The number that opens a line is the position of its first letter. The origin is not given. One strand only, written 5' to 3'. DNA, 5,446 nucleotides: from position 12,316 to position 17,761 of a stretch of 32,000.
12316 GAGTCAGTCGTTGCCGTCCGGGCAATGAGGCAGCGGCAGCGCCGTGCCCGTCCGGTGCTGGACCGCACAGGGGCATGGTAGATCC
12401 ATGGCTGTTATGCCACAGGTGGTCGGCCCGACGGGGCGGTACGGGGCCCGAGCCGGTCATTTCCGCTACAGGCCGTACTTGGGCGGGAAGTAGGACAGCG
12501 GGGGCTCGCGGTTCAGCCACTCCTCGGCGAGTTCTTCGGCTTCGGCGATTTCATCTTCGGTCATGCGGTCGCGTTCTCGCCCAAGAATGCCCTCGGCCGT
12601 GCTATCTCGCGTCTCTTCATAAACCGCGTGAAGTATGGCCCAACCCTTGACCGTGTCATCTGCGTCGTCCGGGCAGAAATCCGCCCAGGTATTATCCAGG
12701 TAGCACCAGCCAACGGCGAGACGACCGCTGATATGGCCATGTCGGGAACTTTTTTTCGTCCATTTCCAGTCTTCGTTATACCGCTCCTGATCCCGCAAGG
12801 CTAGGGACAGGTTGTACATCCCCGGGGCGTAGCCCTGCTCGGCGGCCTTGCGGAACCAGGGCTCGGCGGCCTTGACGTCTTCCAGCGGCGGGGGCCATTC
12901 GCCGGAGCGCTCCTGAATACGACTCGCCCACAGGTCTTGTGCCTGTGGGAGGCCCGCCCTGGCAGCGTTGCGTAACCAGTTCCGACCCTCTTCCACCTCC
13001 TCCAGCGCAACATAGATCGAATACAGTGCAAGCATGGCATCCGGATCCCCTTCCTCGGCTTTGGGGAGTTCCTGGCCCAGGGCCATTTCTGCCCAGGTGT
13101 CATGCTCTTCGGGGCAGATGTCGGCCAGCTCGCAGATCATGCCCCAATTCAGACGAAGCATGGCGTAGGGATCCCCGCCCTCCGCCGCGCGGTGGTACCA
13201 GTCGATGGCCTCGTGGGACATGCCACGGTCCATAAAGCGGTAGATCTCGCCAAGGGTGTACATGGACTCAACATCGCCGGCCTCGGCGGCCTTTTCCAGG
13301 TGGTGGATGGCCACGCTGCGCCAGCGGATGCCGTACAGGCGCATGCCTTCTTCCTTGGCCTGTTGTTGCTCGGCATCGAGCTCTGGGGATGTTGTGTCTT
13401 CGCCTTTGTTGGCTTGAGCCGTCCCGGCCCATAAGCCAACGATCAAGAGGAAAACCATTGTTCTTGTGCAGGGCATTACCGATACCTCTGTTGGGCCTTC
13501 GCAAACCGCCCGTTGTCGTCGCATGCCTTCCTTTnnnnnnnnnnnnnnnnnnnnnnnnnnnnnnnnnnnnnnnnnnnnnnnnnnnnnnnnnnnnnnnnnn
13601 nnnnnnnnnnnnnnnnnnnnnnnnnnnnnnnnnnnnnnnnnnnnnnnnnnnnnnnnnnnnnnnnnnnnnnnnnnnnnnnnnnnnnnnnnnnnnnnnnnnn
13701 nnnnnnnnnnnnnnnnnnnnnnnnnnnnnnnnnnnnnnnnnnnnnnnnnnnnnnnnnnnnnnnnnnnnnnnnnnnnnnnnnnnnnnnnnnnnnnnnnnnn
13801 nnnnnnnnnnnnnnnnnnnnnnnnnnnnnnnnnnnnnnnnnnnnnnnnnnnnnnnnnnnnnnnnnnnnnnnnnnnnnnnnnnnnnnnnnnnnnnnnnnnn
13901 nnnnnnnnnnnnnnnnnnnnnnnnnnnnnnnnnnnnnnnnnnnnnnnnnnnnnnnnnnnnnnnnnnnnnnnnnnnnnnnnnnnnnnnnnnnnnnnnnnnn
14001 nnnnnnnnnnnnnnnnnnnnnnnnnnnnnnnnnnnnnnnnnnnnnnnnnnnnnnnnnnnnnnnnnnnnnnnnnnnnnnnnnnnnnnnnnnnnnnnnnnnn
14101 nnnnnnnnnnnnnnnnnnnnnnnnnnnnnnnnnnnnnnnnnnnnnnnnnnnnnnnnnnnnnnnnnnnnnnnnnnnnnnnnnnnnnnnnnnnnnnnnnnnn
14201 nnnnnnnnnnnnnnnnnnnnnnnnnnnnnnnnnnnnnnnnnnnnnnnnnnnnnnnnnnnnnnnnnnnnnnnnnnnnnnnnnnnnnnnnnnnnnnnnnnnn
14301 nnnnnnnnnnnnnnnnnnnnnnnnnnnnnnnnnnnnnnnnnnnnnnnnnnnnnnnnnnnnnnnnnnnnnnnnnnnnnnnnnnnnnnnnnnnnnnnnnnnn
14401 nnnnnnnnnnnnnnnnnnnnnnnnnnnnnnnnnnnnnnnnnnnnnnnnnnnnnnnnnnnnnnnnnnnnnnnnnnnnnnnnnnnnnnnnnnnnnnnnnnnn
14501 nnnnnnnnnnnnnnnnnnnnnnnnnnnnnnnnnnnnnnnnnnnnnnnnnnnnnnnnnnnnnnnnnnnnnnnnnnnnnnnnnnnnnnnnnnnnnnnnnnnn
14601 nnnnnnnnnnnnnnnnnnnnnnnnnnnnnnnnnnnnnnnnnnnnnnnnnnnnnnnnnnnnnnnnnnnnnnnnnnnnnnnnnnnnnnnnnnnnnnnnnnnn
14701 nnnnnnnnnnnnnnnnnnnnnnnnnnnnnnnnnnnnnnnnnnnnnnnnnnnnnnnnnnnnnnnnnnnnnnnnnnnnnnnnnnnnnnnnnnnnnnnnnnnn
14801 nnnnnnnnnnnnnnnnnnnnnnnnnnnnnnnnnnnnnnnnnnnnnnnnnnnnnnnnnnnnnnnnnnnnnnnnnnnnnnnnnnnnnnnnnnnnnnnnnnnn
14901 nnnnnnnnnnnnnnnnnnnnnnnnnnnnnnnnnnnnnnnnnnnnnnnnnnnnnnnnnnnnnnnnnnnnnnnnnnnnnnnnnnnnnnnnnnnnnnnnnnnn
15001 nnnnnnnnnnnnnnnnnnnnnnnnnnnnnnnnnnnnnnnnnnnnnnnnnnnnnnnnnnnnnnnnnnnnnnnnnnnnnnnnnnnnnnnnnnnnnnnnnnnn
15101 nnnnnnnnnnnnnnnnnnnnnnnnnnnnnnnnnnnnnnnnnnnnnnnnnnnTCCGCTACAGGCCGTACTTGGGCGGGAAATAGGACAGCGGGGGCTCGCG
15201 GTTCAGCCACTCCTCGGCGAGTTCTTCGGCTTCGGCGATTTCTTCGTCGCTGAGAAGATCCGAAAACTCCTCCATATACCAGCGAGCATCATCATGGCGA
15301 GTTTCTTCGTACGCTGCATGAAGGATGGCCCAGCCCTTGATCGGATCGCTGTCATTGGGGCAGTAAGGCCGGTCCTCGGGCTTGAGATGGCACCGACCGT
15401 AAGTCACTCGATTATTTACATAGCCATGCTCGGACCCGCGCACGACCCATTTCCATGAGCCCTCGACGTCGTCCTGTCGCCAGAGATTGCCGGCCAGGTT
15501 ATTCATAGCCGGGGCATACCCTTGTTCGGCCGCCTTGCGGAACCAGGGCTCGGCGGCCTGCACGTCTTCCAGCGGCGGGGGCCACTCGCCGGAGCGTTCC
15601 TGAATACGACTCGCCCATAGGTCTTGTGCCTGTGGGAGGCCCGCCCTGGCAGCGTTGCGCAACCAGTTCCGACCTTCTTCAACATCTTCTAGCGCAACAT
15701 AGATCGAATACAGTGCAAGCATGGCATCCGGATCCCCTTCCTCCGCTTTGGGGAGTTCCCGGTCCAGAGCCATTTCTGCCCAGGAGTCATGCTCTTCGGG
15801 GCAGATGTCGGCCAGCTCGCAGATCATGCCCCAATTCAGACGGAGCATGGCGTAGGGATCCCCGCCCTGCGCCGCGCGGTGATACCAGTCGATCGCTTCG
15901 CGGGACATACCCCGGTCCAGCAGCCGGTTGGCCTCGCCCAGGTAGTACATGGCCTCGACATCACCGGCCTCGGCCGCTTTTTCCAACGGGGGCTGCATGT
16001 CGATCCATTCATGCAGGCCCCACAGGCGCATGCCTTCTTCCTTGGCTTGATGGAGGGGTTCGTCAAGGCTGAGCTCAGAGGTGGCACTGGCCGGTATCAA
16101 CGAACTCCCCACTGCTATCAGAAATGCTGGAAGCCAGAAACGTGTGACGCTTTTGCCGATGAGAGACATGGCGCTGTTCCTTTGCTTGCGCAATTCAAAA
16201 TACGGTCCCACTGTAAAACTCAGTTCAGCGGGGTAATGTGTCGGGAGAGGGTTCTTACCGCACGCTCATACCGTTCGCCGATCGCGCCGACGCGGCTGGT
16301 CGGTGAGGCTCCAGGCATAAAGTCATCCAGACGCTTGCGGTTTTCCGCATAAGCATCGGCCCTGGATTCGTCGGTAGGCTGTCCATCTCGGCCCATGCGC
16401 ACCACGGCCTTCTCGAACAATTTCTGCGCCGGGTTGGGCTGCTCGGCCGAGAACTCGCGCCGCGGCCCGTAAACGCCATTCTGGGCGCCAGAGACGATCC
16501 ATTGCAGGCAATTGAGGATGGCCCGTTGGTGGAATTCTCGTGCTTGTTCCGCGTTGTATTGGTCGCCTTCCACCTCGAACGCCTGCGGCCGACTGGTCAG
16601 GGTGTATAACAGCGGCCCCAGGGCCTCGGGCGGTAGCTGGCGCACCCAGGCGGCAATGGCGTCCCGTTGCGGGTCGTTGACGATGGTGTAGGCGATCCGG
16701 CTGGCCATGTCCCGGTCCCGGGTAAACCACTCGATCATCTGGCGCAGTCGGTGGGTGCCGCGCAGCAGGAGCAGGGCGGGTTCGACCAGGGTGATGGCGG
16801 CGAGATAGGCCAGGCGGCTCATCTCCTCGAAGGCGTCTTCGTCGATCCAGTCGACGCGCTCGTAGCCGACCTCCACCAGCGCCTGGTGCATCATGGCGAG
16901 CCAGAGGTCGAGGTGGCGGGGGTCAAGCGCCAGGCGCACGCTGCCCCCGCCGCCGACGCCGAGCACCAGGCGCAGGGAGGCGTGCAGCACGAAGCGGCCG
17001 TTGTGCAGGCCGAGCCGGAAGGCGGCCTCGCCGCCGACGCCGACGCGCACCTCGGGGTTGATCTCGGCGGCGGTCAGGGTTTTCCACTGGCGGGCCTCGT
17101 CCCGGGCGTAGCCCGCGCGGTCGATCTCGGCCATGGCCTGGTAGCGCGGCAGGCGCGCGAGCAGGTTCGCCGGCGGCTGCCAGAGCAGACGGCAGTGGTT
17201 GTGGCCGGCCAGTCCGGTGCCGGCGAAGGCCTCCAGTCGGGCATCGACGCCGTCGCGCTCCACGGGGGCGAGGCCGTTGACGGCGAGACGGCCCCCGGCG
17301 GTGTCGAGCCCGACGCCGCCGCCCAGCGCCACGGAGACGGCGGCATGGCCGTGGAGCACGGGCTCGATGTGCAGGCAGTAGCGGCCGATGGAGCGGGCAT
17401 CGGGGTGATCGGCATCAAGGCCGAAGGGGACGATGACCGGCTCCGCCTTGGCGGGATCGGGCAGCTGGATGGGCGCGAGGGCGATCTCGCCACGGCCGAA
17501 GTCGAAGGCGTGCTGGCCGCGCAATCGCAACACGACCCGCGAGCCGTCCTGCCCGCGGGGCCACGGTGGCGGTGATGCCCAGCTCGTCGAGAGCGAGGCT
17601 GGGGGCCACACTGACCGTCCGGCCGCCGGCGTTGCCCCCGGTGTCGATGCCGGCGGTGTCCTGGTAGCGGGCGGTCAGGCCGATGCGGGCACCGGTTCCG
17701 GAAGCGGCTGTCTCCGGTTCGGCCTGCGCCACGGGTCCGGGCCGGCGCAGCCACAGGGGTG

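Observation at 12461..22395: Orphan vgrG island organised as a polymorphic-toxin array: VgrG, DUF4123 adaptor, large cargo effector, Sel1 immunity, orphan toxin module, second Sel1 immunity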

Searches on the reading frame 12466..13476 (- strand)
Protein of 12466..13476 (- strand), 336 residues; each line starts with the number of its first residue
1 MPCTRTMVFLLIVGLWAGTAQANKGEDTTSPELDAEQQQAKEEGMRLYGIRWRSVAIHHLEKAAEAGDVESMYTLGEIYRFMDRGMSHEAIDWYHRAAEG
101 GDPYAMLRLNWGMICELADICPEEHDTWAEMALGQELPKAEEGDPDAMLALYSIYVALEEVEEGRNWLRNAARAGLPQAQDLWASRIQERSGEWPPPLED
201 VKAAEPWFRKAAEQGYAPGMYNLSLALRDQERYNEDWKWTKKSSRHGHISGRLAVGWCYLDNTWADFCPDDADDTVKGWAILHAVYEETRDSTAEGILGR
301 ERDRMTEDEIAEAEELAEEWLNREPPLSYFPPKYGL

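Call 4: search_protein_families(library=pfam, proteins=[window:12466-13476:-], max_evalue=0.01)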
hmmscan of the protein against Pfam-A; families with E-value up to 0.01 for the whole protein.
window:12466-13476:- (336 aa): 2 families
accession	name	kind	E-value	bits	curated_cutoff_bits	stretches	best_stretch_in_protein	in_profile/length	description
PF08238.18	Sel1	-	4.6e-06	27.4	30.7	0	88-102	22-36/36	Sel1 repeat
PF23310.1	TPR_27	-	0.003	17.6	27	0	52-79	44-71/110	Plant tetratrico peptide repeats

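Call 49: search_protein_families(library=ncbifam, proteins=[window:12466-13476:-], max_evalue=0.01)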
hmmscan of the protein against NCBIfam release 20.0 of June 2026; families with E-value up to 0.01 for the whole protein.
window:12466-13476:- (336 aa): 2 families
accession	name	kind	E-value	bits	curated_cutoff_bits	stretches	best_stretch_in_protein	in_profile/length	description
NF033786.1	phenyl_MerG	equivalog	7.1e-09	35.9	350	1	55-134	87-176/217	phenylmercury resistance protein MerG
NF038194.1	AlgK_TPR_lipo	equivalog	0.0081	14.9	700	0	55-110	320-376/448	alginate biosynthesis TPR repeat lipoprotein AlgK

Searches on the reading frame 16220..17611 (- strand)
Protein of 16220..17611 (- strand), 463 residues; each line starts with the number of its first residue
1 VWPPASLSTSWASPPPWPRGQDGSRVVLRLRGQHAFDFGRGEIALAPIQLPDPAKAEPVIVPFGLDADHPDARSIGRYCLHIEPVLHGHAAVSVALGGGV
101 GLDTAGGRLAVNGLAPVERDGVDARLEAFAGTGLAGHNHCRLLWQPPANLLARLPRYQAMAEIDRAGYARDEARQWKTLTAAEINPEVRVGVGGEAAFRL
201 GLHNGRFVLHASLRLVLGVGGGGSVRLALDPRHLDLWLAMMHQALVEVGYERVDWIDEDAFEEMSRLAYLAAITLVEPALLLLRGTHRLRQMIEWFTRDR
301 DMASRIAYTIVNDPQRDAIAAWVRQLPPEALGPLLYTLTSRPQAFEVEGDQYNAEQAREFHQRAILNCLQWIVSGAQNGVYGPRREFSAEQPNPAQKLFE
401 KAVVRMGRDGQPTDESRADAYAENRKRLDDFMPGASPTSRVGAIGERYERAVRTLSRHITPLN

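Call 4: search_protein_families(library=pfam, proteins=[window:16220-17611:-], max_evalue=0.01)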
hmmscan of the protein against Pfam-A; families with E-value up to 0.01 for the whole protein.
window:16220-17611:- (463 aa): 0 families

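Call 49: search_protein_families(library=ncbifam, proteins=[P0016, P0007, P0018, P0009], max_evalue=0.01)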
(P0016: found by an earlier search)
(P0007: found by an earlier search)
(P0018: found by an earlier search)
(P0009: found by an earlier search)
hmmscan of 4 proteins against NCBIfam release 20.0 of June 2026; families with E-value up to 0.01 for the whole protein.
P0016 (1095 aa): 0 families

P0007 (538 aa): 0 families

P0018 (337 aa): 1 family
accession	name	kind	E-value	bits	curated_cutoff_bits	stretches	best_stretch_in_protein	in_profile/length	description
NF033786.1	phenyl_MerG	equivalog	8.3e-06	25.9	350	0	203-240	85-120/217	phenylmercury resistance protein MerG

P0009 (263 aa): 0 families
